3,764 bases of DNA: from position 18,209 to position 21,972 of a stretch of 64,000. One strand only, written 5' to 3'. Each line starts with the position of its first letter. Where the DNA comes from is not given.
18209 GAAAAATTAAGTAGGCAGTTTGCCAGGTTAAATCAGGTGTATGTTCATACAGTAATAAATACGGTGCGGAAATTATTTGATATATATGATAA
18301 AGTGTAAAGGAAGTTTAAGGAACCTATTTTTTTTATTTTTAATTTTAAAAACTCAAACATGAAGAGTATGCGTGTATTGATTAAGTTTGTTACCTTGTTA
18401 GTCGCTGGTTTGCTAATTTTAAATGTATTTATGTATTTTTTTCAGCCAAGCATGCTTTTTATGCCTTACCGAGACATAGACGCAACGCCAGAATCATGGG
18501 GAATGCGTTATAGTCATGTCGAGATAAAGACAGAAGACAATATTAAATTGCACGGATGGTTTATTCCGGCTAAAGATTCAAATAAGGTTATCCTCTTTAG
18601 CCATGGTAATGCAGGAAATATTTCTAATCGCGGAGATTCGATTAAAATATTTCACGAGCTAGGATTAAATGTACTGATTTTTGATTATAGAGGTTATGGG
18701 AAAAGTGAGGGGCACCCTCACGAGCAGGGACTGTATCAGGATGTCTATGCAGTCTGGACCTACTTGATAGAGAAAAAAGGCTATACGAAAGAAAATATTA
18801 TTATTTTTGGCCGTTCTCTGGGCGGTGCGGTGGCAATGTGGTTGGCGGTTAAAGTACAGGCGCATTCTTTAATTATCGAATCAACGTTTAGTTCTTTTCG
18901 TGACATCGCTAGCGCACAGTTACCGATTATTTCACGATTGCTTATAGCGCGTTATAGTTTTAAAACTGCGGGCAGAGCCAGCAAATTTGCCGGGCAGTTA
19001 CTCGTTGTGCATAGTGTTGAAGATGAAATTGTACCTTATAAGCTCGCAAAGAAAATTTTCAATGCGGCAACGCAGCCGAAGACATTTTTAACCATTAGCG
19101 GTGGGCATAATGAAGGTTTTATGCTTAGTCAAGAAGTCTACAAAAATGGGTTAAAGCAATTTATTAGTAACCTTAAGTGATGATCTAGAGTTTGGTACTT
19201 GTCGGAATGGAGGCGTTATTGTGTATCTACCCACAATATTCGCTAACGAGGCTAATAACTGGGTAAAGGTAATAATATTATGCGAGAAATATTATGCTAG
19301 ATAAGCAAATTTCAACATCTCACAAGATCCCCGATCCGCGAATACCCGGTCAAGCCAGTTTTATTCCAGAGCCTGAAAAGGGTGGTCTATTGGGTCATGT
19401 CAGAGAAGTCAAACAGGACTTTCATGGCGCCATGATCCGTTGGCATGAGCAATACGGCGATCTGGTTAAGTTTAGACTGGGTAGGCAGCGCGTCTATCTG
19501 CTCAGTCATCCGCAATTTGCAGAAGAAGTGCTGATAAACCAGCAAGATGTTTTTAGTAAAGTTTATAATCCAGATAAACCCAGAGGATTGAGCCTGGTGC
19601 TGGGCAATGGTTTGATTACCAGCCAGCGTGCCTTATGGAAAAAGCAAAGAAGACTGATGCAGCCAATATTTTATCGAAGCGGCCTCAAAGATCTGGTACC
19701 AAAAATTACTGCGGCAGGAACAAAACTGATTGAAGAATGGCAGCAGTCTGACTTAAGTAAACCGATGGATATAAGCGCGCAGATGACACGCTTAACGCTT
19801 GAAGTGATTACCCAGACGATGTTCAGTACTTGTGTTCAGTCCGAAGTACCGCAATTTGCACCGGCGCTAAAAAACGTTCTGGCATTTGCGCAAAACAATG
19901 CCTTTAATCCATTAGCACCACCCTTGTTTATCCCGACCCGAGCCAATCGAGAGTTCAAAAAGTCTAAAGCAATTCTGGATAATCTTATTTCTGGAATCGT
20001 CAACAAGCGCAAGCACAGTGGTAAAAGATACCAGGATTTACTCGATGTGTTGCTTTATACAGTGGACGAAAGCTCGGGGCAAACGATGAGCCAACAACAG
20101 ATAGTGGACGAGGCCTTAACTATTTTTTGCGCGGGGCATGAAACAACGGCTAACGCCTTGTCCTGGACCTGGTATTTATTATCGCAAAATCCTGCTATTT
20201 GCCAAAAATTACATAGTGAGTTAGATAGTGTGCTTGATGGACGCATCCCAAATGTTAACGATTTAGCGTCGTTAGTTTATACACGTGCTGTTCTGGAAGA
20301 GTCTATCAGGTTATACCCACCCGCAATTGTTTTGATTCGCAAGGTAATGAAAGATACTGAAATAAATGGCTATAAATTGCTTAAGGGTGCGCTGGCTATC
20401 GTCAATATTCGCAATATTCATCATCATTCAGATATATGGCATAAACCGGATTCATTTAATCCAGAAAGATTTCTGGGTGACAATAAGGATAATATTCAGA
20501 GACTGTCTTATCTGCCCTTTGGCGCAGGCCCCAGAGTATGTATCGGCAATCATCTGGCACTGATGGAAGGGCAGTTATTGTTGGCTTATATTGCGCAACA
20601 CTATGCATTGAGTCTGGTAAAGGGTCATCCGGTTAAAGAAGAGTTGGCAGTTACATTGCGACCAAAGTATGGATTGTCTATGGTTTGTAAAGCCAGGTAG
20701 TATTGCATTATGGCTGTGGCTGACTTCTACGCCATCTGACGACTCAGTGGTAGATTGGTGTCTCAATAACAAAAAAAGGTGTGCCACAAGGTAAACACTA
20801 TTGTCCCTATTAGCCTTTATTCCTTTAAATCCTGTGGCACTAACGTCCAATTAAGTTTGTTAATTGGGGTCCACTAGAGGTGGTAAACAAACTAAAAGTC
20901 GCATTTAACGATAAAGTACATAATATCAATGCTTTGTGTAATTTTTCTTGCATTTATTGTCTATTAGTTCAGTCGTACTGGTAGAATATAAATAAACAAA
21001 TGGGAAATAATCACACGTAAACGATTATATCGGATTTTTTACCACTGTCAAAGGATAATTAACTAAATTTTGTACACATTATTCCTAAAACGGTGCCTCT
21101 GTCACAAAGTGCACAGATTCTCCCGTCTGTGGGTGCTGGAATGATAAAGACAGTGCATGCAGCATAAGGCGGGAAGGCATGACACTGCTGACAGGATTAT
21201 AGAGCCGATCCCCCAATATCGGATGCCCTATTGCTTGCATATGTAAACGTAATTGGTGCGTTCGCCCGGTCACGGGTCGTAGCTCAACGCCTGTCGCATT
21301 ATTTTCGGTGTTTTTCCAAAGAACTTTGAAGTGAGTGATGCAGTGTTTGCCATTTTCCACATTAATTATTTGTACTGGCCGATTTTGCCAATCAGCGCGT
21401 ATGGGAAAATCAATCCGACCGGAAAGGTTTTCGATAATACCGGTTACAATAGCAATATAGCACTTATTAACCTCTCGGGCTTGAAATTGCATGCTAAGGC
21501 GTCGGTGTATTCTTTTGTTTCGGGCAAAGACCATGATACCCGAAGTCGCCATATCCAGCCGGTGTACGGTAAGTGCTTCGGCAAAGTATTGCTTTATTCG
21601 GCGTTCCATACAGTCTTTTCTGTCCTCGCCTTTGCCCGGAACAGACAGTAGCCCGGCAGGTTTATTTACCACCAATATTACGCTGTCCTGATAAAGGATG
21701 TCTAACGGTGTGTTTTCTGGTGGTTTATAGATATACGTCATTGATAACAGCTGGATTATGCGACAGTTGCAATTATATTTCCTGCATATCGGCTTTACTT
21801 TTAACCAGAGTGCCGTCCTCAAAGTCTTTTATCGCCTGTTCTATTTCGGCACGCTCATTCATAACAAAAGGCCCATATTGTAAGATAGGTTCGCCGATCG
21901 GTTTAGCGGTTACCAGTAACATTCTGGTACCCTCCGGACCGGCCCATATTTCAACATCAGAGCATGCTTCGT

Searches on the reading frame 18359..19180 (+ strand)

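Call 62: search_protein_families(library=pfam, proteins=[window:18359-19180:+], max_evalue=0.0001)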
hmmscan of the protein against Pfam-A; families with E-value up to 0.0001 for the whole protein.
window:18359-19180:+ (273 aa): 6 families
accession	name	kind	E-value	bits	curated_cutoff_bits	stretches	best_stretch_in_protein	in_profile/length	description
PF12146.15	Hydrolase_4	-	1.1e-14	54.8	27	1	74-175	3-108/239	Serine aminopeptidase, S33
PF00561.26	Abhydrolase_1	-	1.2e-10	41.9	25.8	1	77-176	2-102/245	alpha/beta hydrolase fold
PF00326.27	Peptidase_S9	-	2.3e-09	37.5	22.6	1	95-164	7-83/213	Prolyl oligopeptidase family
PF05677.18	DUF818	-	8.3e-07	28.7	20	1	69-159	131-229/365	Chlamydia CHLPS protein (DUF818)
PF12697.13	Abhydrolase_6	-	5.3e-06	27.7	26.3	1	79-195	2-112/217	Alpha/beta hydrolase family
PF07859.19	Abhydrolase_3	-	6.4e-05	23.2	25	1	99-170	26-96/210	alpha/beta hydrolase fold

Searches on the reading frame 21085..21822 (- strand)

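Call 62: search_protein_families(library=pfam, proteins=[window:21085-21822:-], max_evalue=0.0001)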
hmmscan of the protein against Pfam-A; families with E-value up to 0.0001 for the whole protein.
window:21085-21822:- (245 aa): 1 family
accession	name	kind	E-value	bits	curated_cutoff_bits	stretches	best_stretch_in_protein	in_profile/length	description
PF00849.27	PseudoU_synth_2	-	1.2e-34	120.1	26.8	1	49-197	2-152/152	RNA pseudouridylate synthase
